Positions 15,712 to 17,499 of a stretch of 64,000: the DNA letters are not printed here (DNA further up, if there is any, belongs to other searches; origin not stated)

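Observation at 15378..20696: Divergent cluster of large coiled-coil/membrane proteins with a keratin-like Gly/Ser/Phe tail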

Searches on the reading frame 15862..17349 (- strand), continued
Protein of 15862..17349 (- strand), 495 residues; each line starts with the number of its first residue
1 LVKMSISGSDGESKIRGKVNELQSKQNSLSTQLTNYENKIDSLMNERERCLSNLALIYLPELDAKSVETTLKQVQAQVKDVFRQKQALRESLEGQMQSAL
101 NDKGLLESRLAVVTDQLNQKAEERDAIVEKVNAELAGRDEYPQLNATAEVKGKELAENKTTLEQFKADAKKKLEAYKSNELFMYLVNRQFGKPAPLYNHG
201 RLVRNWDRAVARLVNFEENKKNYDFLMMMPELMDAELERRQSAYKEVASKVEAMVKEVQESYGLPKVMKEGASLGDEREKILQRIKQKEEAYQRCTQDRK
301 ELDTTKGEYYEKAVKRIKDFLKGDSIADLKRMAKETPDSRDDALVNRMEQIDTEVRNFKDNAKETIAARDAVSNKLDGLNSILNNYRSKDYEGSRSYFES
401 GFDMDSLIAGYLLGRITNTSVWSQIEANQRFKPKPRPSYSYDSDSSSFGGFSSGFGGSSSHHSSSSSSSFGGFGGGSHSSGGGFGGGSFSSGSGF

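Call 96: search_protein_families(library=pfam, alignment_id=A2, max_evalue=0.01)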
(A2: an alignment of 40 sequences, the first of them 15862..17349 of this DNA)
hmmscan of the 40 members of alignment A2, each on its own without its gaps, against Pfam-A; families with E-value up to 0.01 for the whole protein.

A. member 1, window:15862-17349:- (495 aa): 1 family
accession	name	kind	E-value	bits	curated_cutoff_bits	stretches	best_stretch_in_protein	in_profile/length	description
PF03938.19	OmpH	-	0.0031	18.2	32.4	1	226-322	17-105/141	Outer membrane protein (OmpH-like)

B. families by the number of members that match (of 40 scanned): 22 families
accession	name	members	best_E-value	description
PF10158.14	LOH1CR12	2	2.5e-06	Tumour suppressor protein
PF16331.10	TolA_bind_tri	1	9.7e-05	TolA binding protein trimerisation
PF21938.1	CAP_N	1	0.00035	CAP, N-terminal domain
PF13801.11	Metal_resist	1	0.00046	Heavy-metal resistance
PF14257.11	DUF4349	1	0.001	Domain of unknown function (DUF4349)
PF15463.11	ECM11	1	0.0011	Extracellular mutant protein 11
PF10234.14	Cluap1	1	0.0016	Clusterin-associated protein-1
PF17675.6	APG6_N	1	0.0023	Apg6 coiled-coil region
PF05823.17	Gp-FAR-1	1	0.0023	Nematode fatty acid retinoid binding protein (Gp-FAR-1)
PF24999.1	LAMB4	1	0.0023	Laminin subunit beta-4-like domain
PF10174.14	Cast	1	0.0028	RIM-binding protein of the cytomatrix active zone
PF00957.27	Synaptobrevin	1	0.003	Synaptobrevin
PF03938.19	OmpH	1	0.0031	Outer membrane protein (OmpH-like)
PF04048.20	Sec8_N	1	0.0042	Exocyst complex component Sec8 N-terminal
PF19353.4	DUF5930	1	0.0045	Family of unknown function (DUF5930)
PF19220.6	Rod_CreS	1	0.009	Crescentin, rod domain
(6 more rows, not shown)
